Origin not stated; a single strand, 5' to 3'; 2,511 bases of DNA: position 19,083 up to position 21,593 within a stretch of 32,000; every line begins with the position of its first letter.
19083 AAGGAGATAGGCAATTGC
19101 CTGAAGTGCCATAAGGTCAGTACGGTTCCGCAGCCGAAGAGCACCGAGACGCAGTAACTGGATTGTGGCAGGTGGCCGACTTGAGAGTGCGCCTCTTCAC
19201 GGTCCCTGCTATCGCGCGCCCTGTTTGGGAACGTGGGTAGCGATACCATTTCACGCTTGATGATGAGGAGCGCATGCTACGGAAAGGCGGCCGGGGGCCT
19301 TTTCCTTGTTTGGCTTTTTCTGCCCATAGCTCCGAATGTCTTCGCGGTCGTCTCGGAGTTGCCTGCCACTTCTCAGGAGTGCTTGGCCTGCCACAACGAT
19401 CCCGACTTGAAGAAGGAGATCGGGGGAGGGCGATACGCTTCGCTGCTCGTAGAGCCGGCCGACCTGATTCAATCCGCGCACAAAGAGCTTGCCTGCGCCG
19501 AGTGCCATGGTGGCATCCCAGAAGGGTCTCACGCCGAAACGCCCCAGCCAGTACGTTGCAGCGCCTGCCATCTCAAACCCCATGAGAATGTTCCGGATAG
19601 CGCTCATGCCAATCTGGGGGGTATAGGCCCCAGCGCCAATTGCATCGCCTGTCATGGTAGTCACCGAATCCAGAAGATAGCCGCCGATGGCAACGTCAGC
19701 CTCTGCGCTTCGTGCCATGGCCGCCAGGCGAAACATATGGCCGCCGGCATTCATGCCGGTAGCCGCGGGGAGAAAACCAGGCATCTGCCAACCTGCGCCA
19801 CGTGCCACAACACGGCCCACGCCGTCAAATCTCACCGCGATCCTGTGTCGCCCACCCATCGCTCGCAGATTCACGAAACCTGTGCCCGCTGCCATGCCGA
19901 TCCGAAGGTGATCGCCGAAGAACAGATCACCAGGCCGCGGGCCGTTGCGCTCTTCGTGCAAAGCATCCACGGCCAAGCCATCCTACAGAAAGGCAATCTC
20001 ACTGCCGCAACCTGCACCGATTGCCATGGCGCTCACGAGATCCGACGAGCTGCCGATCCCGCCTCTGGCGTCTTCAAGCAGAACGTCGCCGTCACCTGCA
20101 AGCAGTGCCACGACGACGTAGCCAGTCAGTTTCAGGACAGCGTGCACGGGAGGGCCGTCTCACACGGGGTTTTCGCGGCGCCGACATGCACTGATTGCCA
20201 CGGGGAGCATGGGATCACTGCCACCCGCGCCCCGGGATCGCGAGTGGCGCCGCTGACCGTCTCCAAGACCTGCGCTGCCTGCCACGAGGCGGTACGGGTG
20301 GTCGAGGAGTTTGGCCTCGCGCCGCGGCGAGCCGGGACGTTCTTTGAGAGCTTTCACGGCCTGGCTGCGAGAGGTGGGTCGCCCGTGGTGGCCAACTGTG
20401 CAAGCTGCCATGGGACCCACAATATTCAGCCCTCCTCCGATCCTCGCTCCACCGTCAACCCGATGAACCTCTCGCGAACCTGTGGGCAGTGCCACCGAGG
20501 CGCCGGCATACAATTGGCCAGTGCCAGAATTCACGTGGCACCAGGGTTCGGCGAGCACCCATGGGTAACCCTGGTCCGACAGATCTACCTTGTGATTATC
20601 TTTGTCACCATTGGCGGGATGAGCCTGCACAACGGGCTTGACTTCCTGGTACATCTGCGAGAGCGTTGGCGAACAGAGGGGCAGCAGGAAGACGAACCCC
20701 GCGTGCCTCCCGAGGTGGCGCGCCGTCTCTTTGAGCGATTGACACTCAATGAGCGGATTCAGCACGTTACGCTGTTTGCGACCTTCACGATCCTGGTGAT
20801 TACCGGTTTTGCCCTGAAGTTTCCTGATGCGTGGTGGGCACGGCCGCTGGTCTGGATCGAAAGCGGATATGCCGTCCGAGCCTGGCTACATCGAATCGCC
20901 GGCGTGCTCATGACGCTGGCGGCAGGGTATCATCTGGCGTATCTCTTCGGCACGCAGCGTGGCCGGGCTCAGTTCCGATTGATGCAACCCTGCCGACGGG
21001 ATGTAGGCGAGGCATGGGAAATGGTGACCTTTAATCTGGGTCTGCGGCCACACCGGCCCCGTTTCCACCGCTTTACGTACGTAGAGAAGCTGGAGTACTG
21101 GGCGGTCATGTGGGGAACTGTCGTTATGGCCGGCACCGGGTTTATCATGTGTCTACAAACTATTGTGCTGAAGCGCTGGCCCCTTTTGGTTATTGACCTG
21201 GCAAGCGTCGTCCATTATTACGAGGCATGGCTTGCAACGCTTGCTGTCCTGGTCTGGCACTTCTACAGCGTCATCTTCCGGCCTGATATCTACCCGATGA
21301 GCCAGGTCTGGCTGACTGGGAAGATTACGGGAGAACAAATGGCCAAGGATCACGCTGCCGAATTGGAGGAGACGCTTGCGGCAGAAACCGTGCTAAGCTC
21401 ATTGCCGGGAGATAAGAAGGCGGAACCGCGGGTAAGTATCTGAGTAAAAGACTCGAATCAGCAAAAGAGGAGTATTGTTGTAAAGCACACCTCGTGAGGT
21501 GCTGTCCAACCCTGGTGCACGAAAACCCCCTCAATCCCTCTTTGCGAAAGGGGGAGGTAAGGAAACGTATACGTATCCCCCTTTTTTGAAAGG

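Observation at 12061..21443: Porin-cytochrome conduit, Rieske/cytochrome b complex, periplasmic trihaem shuttle and CbcL-like haem-fusion protein in one locus: candidate complete outer-membrane-to-quinone electron wire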

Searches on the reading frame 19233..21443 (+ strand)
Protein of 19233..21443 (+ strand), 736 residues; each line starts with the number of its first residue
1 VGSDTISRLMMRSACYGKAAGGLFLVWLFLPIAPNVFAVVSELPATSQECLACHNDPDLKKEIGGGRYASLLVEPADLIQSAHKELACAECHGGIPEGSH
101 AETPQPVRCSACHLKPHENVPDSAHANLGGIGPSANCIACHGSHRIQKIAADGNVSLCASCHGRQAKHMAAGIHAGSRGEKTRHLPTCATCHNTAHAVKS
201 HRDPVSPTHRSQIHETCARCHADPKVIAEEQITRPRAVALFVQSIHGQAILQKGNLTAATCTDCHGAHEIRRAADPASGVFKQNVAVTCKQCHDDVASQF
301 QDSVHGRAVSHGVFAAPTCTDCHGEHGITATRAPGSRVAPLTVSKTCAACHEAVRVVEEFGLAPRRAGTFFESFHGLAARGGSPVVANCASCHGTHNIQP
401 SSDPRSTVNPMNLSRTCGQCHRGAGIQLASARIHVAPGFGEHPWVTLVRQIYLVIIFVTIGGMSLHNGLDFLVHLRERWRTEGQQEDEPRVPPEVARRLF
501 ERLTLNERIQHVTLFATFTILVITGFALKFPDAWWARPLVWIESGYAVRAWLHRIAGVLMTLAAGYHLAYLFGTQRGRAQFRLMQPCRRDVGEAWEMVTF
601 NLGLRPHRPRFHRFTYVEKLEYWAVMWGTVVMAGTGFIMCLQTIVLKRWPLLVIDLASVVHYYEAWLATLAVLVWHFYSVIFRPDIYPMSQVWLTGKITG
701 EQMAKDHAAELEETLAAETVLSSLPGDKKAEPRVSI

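Call 5: search_protein_families(library=pfam, proteins=[window:19233-21443:+], max_evalue=0.01)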
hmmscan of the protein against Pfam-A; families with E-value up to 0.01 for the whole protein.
window:19233-21443:+ (736 aa): 8 families
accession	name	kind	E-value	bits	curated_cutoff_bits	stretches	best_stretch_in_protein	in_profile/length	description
PF14522.11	Cytochrome_C7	-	4.8e-19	68.4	24.8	4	387-424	14-51/67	Cytochrome c7 and related cytochrome c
PF00684.25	DnaJ_CXXCXGXG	-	1.3e-11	45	32.7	0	255-294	13-49/65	DnaJ central domain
PF14537.11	Cytochrom_c3_2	-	1.5e-11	45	25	2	83-162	4-78/79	Cytochrome c3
PF09699.15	Paired_CXXCH_1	-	3e-11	43.3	20.6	2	257-296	5-39/41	Doubled CXXCH motif (Paired_CXXCH_1)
PF01292.26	Ni_hydr_CYTB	-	7.7e-11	42.5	30.1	1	505-683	4-165/179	Prokaryotic cytochrome b561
PF02085.21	Cytochrom_CIII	-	5.6e-08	33.5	22.9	1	74-162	19-101/101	Class III cytochrome C family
PF14358.11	DUF4405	-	5.5e-05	24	26.7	1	511-570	3-64/66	Domain of unknown function (DUF4405)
PF03264.19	Cytochrom_NNT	-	0.0077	16.4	24.1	0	46-95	124-167/174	NapC/NirT cytochrome c family, N-terminal region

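Call 6: search_protein_families(library=ncbifam, proteins=[window:19233-21443:+], max_evalue=0.01)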
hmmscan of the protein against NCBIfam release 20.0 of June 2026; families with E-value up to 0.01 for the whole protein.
window:19233-21443:+ (736 aa): 5 families
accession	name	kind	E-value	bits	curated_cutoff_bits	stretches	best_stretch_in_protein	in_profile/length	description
TIGR03508.1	decahem_SO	subfamily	2.1e-13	50.4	192.2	2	259-422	95-249/258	DmsE family decaheme c-type cytochrome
TIGR01583.1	formate-DH-gamm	equivalog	9.4e-09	35.5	115.85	1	501-682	3-171/204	formate dehydrogenase subunit gamma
TIGR04257.1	nanowire_3heme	domain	3.3e-08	33.6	40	1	387-424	24-61/75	c(7)-type cytochrome triheme domain-containing protein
TIGR03146.1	cyt_nit_nrfB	equivalog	0.0041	17.4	166.6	0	187-325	13-143/145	cytochrome c nitrite reductase pentaheme subunit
TIGR02349.1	DnaJ_bact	equivalog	0.0044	16.5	377.2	0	256-293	158-193/354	molecular chaperone DnaJ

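Call 40: search_solved_structures(query=window:19233-21443:+, max_evalue=0.01)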
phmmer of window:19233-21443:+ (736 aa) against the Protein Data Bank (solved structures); distinct sequences matched with E-value up to 0.01: 0.

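Call 67: find_homologous_proteins(query=window:19263-21443:+, max_evalue=0.00001)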
Query window:19263-21443:+ (726 aa): 7371 proteins with E <= 0.00001 among 8000 candidates; the best 120 are listed.
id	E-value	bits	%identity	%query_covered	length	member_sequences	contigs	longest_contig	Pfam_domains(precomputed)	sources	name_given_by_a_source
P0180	0.0e+0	1695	99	100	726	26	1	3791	PF09699.16,PF14537.12,PF01292.27,PF00684.26,PF14522.12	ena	-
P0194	0.0e+0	1396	82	99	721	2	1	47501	PF09699.16,PF14537.12,PF01292.27,PF14522.12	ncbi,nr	ncbi:MAG: cytochrome b/b6 domain-containing protein [candidate division NC10 bacterium]|nr:cytochrom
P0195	0.0e+0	1312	79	98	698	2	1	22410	PF09699.16,PF14537.12,PF14522.12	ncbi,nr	ncbi:MAG: cytochrome b/b6 domain-containing protein [candidate division NC10 bacterium]|nr:cytochrom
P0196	0.0e+0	1289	76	99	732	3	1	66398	PF09699.16,PF14537.12,PF01292.27,PF14522.12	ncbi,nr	ncbi:MAG: cytochrome b/b6 domain-containing protein [Kofleriaceae bacterium]|nr:cytochrome b/b6 doma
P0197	0.0e+0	1253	76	99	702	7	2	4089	PF09699.16,PF14537.12,PF01292.27,PF14522.12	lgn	-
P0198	0.0e+0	1250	74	99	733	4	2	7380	PF14358.12,PF09699.16,PF14537.12,PF01292.27,PF00684.26,PF14522.12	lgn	-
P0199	0.0e+0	1247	74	98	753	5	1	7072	PF09699.16,PF14537.12,PF01292.27,PF14522.12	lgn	-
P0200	0.0e+0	1245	75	99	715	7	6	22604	PF09699.16,PF14537.12,PF01292.27,PF14522.12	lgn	-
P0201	0.0e+0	1244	76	99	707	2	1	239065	PF09699.16,PF14537.12,PF01292.27,PF00684.26,PF14522.12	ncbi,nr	ncbi:MAG: hypothetical protein F9K13_04100 [Candidatus Methylomirabilis oxygeniifera]|nr:MAG: hypoth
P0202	0.0e+0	1238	74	98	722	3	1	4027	PF14358.12,PF09699.16,PF14537.12,PF01292.27,PF00684.26,PF14522.12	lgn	-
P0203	0.0e+0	1226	74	99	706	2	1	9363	PF09699.16,PF14537.12,PF01292.27,PF14522.12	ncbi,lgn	-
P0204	0.0e+0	1225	75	99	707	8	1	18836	PF09699.16,PF14537.12,PF01292.27,PF14522.12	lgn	-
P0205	0.0e+0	1219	75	96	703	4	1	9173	PF09699.16,PF14537.12,PF01292.27,PF14522.12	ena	-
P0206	0.0e+0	1152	75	93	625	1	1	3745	PF09699.16,PF14537.12,PF01292.27,PF14522.12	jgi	jgi:cytochrome b subunit of formate dehydrogenase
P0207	0.0e+0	1152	70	95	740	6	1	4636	PF14358.12,PF09699.16,PF14537.12,PF01292.27,PF00684.26,PF14522.12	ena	-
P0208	0.0e+0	1123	70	95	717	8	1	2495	PF09699.16,PF14537.12,PF01292.27,PF14522.12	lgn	-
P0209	0.0e+0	1105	82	78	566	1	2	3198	PF14358.12,PF09699.16,PF14537.12,PF01292.27,PF14522.12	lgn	-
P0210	0.0e+0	1091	70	93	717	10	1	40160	PF09699.16,PF14537.12,PF01292.27,PF14522.12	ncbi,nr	ncbi:MAG TPA: cytochrome b/b6 domain-containing protein [Candidatus Methylomirabilis sp.]|nr:cytochr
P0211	0.0e+0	1081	69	94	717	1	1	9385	PF09699.16,PF14537.12,PF01292.27,PF14522.12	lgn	-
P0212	0.0e+0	1059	67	94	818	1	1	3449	PF09699.16,PF14537.12,PF01292.27,PF02085.22,PF14522.12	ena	-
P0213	0.0e+0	1052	79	78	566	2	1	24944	PF09699.16,PF14537.12,PF01292.27,PF00684.26,PF14522.12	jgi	jgi:cytochrome b subunit of formate dehydrogenase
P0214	0.0e+0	1043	66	93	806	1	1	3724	PF09699.16,PF14537.12,PF01292.27,PF02085.22,PF14522.12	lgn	-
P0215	0.0e+0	1028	66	93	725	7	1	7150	PF09699.16,PF14537.12,PF01292.27,PF14522.12,PF22113.2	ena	-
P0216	0.0e+0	1026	66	95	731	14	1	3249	PF09699.16,PF14537.12,PF01292.27,PF00684.26,PF14522.12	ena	-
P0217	0.0e+0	1021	65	95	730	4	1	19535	PF09699.16,PF14537.12,PF01292.27,PF00684.26,PF14522.12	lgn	-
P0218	0.0e+0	1021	66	95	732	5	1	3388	PF14358.12,PF09699.16,PF14537.12,PF01292.27,PF14522.12,PF22113.2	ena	-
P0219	0.0e+0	1020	66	98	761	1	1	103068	PF09699.16,PF14537.12,PF01292.27,PF14522.12,PF22113.2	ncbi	-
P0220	0.0e+0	1019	66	95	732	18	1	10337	PF14358.12,PF09699.16,PF14537.12,PF01292.27,PF14522.12,PF22113.2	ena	-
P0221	0.0e+0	1015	66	95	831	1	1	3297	PF09699.16,PF14537.12,PF01292.27,PF02085.22,PF14522.12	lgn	-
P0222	0.0e+0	1012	65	96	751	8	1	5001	PF09699.16,PF14537.12,PF01292.27,PF14522.12,PF22113.2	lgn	-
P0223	8.1e-277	939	69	79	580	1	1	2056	PF09699.16,PF14537.12,PF01292.27,PF00684.26,PF14522.12,PF22113.2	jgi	jgi:cytochrome b subunit of formate dehydrogenase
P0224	1.7e-268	911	57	98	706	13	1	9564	PF09699.16,PF14537.12,PF01292.27,PF14522.12,PF22113.2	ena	-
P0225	3.5e-268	910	57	95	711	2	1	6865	PF09699.16,PF14537.12,PF01292.27,PF14522.12,PF22113.2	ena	-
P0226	3.1e-265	900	61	89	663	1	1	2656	PF09699.16,PF14537.12,PF01292.27,PF02085.22,PF00684.26,PF14522.12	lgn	-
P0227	1.8e-260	885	55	99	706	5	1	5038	PF09699.16,PF14537.12,PF01292.27,PF00684.26,PF14522.12,PF22113.2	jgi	-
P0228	1.7e-259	881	56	96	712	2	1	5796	PF14358.12,PF09699.16,PF14537.12,PF01292.27,PF02085.22,PF00684.26,PF14522.12,PF22113.2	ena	-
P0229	1.0e-254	865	55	95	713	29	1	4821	PF09699.16,PF14537.12,PF01292.27,PF00684.26,PF14522.12,PF22113.2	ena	-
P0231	3.0e-209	715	47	95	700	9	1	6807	PF09699.16,PF14537.12,PF01292.27,PF02085.22,PF00684.26,PF14522.12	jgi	jgi:cytochrome b subunit of formate dehydrogenase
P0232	1.7e-205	703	47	92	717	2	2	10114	PF09699.16,PF14537.12,PF01292.27,PF02085.22,PF14522.12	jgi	jgi:cytochrome b subunit of formate dehydrogenase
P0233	1.2e-203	697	48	92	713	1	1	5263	PF09699.16,PF14537.12,PF01292.27,PF02085.22,PF00684.26,PF14522.12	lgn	-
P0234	1.0e-202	693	40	86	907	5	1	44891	PF14358.12,PF09699.16,PF14537.12,PF01292.27,PF14522.12,PF22113.2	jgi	jgi:cytochrome b subunit of formate dehydrogenase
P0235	8.8e-200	684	46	94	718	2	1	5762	PF09699.16,PF14537.12,PF01292.27,PF03264.20,PF02085.22,PF14522.12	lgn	-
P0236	1.3e-198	680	47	92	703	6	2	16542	PF09699.16,PF14537.12,PF22678.2,PF01292.27,PF02085.22,PF14522.12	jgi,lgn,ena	-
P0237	2.9e-198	679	43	80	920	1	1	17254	PF14358.12,PF09699.16,PF14537.12,PF22678.2,PF01292.27,PF02085.22,PF14522.12,PF22113.2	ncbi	-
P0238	4.7e-197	675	46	93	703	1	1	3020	PF09699.16,PF14537.12,PF01292.27,PF00684.26,PF14522.12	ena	-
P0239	9.9e-197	674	47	92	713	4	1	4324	PF09699.16,PF14537.12,PF01292.27,PF02085.22,PF14522.12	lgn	-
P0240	2.5e-196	672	40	81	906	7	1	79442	PF09699.16,PF14537.12,PF01292.27,PF02085.22,PF14522.12,PF22113.2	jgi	jgi:formate dehydrogenase gamma subunit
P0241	3.3e-196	672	46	94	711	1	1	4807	PF09699.16,PF14537.12,PF01292.27,PF02085.22,PF00684.26,PF14522.12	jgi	jgi:cytochrome b subunit of formate dehydrogenase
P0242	5.6e-196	671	43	81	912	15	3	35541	PF09699.16,PF14537.12,PF01292.27,PF02085.22,PF00684.26,PF14522.12,PF22113.2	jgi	-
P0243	1.4e-195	670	46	92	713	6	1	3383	PF14358.12,PF09699.16,PF14537.12,PF01292.27,PF14522.12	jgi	jgi:formate dehydrogenase gamma subunit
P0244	3.8e-195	669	47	93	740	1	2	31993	PF09699.16,PF14537.12,PF01292.27,PF02085.22,PF14522.12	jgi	jgi:cytochrome b subunit of formate dehydrogenase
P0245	4.0e-195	668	42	80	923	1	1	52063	PF09699.16,PF14537.12,PF01292.27,PF02085.22,PF00684.26,PF14522.12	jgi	jgi:formate dehydrogenase gamma subunit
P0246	1.6e-194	666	42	80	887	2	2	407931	PF09699.16,PF14537.12,PF01292.27,PF00684.26,PF14522.12,PF22113.2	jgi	jgi:cytochrome b subunit of formate dehydrogenase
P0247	4.8e-194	665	46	92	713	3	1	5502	PF09699.16,PF14537.12,PF22678.2,PF01292.27,PF02085.22,PF00684.26,PF14522.12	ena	-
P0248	1.3e-193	663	46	91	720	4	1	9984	PF09699.16,PF14537.12,PF01292.27,PF00684.26,PF14522.12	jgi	-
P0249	1.4e-193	663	44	92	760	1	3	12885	PF09699.16,PF14537.12,PF01292.27,PF02085.22,PF00684.26,PF14522.12,PF22113.2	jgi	jgi:cytochrome b subunit of formate dehydrogenase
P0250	2.6e-193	662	45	93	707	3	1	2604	PF09699.16,PF14537.12,PF01292.27,PF03264.20,PF02085.22,PF00684.26,PF14522.12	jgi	jgi:cytochrome b subunit of formate dehydrogenase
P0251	8.0e-193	661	46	93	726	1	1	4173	PF09699.16,PF14537.12,PF01292.27,PF02085.22,PF14522.12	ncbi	-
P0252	9.4e-193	661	45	96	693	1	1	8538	PF09699.16,PF14537.12,PF01292.27,PF14522.12,PF22113.2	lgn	-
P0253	2.3e-192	659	45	95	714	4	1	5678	PF09699.16,PF14537.12,PF01292.27,PF02085.22,PF00684.26,PF14522.12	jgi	jgi:cytochrome b subunit of formate dehydrogenase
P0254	1.2e-191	657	45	92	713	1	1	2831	PF09699.16,PF14537.12,PF01292.27,PF03264.20,PF02085.22,PF00684.26,PF14522.12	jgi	jgi:cytochrome b subunit of formate dehydrogenase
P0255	1.4e-191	657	45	94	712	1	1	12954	PF09699.16,PF14537.12,PF01292.27,PF02085.22,PF00684.26,PF14522.12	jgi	jgi:cytochrome b subunit of formate dehydrogenase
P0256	1.7e-191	656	45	93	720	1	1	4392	PF09699.16,PF14537.12,PF01292.27,PF03264.20,PF02085.22,PF00684.26,PF14522.12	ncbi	-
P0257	2.0e-191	656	46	93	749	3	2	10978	PF09699.16,PF14537.12,PF01292.27,PF02085.22,PF00684.26,PF14522.12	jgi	-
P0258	3.9e-191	655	46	93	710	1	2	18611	PF09699.16,PF14537.12,PF01292.27,PF02085.22,PF14522.12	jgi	jgi:cytochrome b subunit of formate dehydrogenase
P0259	4.5e-191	655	44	92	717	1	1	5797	PF09699.16,PF14537.12,PF22678.2,PF01292.27,PF03264.20,PF02085.22,PF00684.26,PF14522.12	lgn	-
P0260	9.7e-191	654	43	96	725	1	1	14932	PF09699.16,PF14537.12,PF01292.27,PF03264.20,PF02085.22,PF00684.26,PF14522.12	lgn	-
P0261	1.1e-190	654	44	94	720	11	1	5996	PF09699.16,PF14537.12,PF01292.27,PF00684.26,PF14522.12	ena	-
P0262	1.4e-190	653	45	92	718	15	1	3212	PF09699.16,PF14537.12,PF01292.27,PF02085.22,PF14522.12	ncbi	-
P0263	2.7e-190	652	44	98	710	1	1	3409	PF09699.16,PF14537.12,PF01292.27,PF02085.22,PF00684.26,PF14522.12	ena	-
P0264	3.8e-190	652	45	94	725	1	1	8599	PF09699.16,PF14537.12,PF01292.27,PF02085.22,PF00684.26,PF14522.12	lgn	-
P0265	6.1e-190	651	44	94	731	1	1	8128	PF09699.16,PF14537.12,PF01292.27,PF02085.22,PF00684.26,PF14522.12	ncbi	-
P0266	6.4e-190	651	46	92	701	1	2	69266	PF09699.16,PF14537.12,PF01292.27,PF02085.22,PF14522.12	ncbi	-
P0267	8.0e-190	651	46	92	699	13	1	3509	PF09699.16,PF14537.12,PF01292.27,PF02085.22,PF00684.26,PF14522.12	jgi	-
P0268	1.1e-189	650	45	93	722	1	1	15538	PF09699.16,PF14537.12,PF01292.27,PF02085.22,PF00684.26,PF14522.12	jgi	jgi:cytochrome b subunit of formate dehydrogenase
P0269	1.6e-189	650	40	81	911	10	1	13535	PF09699.16,PF14537.12,PF01292.27,PF02085.22,PF14522.12,PF22113.2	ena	-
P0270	1.7e-189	650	45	93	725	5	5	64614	PF09699.16,PF14537.12,PF01292.27,PF00684.26,PF14522.12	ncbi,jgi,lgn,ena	jgi:formate dehydrogenase gamma subunit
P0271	1.7e-189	650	44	96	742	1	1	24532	PF09699.16,PF14537.12,PF01292.27,PF03264.20,PF02085.22,PF00684.26,PF14522.12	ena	-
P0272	1.9e-189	650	46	94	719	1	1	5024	PF09699.16,PF14537.12,PF01292.27,PF02085.22,PF14522.12,PF22113.2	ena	-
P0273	2.2e-189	649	44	96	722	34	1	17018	PF09699.16,PF14537.12,PF01292.27,PF03264.20,PF00684.26,PF14522.12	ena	-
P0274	2.7e-189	649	34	97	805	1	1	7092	PF09699.16,PF14537.12,PF01292.27,PF03264.20,PF00684.26,PF14522.12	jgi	-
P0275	3.1e-189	649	39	89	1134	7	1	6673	PF14358.12,PF09699.16,PF14537.12,PF01292.27,PF02085.22,PF14522.12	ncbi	-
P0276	3.2e-189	649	44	93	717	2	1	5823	PF09699.16,PF14537.12,PF01292.27,PF03264.20,PF02085.22,PF00684.26,PF14522.12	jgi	jgi:formate dehydrogenase gamma subunit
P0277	3.2e-189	649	45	94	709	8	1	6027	PF09699.16,PF14537.12,PF22678.2,PF01292.27,PF14522.12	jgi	-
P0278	3.4e-189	649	44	95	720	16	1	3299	PF09699.16,PF14537.12,PF01292.27,PF02085.22,PF00684.26,PF14522.12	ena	-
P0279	3.6e-189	649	45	92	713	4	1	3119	PF09699.16,PF14537.12,PF22678.2,PF01292.27,PF00684.26,PF14522.12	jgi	jgi:cytochrome b subunit of formate dehydrogenase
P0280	5.6e-189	648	44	94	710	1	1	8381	PF09699.16,PF14537.12,PF01292.27,PF02085.22,PF00684.26,PF14522.12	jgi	jgi:formate dehydrogenase gamma subunit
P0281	9.5e-189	647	44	92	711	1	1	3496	PF14358.12,PF09699.16,PF14537.12,PF01292.27,PF02085.22,PF00684.26,PF14522.12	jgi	jgi:formate dehydrogenase gamma subunit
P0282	1.8e-188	646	45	93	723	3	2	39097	PF09699.16,PF14537.12,PF01292.27,PF02085.22,PF14522.12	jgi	-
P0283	2.2e-188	646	46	96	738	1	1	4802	PF09699.16,PF14537.12,PF01292.27,PF02085.22,PF14522.12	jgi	jgi:cytochrome b subunit of formate dehydrogenase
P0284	2.9e-188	646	45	94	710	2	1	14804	PF09699.16,PF14537.12,PF01292.27,PF02085.22,PF14522.12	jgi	jgi:cytochrome b subunit of formate dehydrogenase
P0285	3.3e-188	646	44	95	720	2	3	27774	PF09699.16,PF14537.12,PF01292.27,PF02085.22,PF00684.26,PF14522.12,PF22113.2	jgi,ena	-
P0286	4.7e-188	645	45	92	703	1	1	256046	PF09699.16,PF14537.12,PF01292.27,PF02085.22,PF14522.12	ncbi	-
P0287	9.0e-188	644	44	92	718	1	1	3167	PF09699.16,PF14537.12,PF01292.27,PF02085.22,PF14522.12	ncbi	-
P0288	9.9e-188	644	45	94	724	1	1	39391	PF09699.16,PF14537.12,PF01292.27,PF02085.22,PF00684.26,PF14522.12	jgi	jgi:cytochrome b subunit of formate dehydrogenase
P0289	1.3e-187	644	44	92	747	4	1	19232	PF09699.16,PF14537.12,PF01292.27,PF02085.22,PF00684.26,PF14522.12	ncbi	ncbi:MAG: cytochrome b/b6 domain-containing protein [Candidatus Methylomirabilota bacterium]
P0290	1.8e-187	643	45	92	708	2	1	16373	PF09699.16,PF14537.12,PF22678.2,PF01292.27,PF00684.26,PF14522.12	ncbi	-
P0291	2.4e-187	643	43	93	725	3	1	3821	PF09699.16,PF14537.12,PF01292.27,PF03264.20,PF02085.22,PF00684.26,PF14522.12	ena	-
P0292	2.4e-187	643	46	92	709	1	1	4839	PF09699.16,PF14537.12,PF01292.27,PF00684.26,PF14522.12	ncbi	-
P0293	4.0e-187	642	44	94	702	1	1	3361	PF09699.16,PF14537.12,PF01292.27,PF02085.22,PF00684.26,PF14522.12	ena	-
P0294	4.3e-187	642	43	98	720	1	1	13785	PF09699.16,PF14537.12,PF01292.27,PF00684.26,PF14522.12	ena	-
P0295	9.3e-187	641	44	92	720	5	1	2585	PF14358.12,PF09699.16,PF14537.12,PF01292.27,PF02085.22,PF00684.26,PF14522.12,PF22113.2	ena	-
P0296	9.4e-187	641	37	88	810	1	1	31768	PF09699.16,PF14537.12,PF01292.27,PF03264.20,PF02085.22,PF14522.12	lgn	-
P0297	1.1e-186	640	43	92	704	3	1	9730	PF09699.16,PF14537.12,PF22678.2,PF01292.27,PF02085.22,PF14522.12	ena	-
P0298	4.3e-186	639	44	95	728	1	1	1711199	PF14358.12,PF09699.16,PF14537.12,PF01292.27,PF02085.22,PF14522.12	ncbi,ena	-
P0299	4.4e-186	639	46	88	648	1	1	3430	PF14358.12,PF09699.16,PF14537.12,PF01292.27,PF02085.22,PF00684.26,PF14522.12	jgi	jgi:formate dehydrogenase gamma subunit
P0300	5.2e-186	638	43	98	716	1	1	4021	PF09699.16,PF14537.12,PF01292.27,PF03264.20,PF00684.26,PF14522.12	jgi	jgi:cytochrome b subunit of formate dehydrogenase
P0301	5.9e-186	638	45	92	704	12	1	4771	PF09699.16,PF14537.12,PF01292.27,PF02085.22,PF00684.26,PF14522.12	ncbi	-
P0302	3.5e-185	636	45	92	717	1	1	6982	PF09699.16,PF14537.12,PF01292.27,PF00684.26,PF14522.12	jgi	jgi:cytochrome b subunit of formate dehydrogenase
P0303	3.6e-185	636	38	95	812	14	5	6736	PF09699.16,PF14537.12,PF22678.2,PF01292.27,PF02085.22,PF00684.26,PF14522.12,PF22113.2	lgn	-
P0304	5.3e-185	635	45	93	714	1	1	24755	PF14358.12,PF09699.16,PF14537.12,PF01292.27,PF02085.22,PF00684.26,PF14522.12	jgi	jgi:formate dehydrogenase gamma subunit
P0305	6.0e-185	635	45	94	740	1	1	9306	PF14358.12,PF09699.16,PF14537.12,PF01292.27,PF03264.20,PF14522.12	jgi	jgi:formate dehydrogenase gamma subunit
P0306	1.1e-184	634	46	92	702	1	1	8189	PF09699.16,PF14537.12,PF01292.27,PF02085.22,PF14522.12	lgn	-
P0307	1.2e-184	634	43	96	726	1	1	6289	PF14358.12,PF09699.16,PF14537.12,PF01292.27,PF02085.22,PF00684.26,PF14522.12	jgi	-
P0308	1.2e-184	634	45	92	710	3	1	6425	PF09699.16,PF14537.12,PF01292.27,PF03264.20,PF02085.22,PF00684.26,PF14522.12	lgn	-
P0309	1.8e-184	633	45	92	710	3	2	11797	PF14358.12,PF09699.16,PF14537.12,PF01292.27,PF03264.20,PF02085.22,PF14522.12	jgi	jgi:formate dehydrogenase gamma subunit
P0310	2.4e-184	633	43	96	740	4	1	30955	PF09699.16,PF14537.12,PF01292.27,PF02085.22,PF00684.26,PF14522.12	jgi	jgi:cytochrome b subunit of formate dehydrogenase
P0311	2.5e-184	633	44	92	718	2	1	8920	PF14358.12,PF09699.16,PF14537.12,PF01292.27,PF03264.20,PF02085.22,PF00684.26,PF14522.12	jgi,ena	-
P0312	2.6e-184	633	43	94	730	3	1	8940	PF14358.12,PF09699.16,PF14537.12,PF01292.27,PF02085.22,PF00684.26,PF14522.12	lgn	-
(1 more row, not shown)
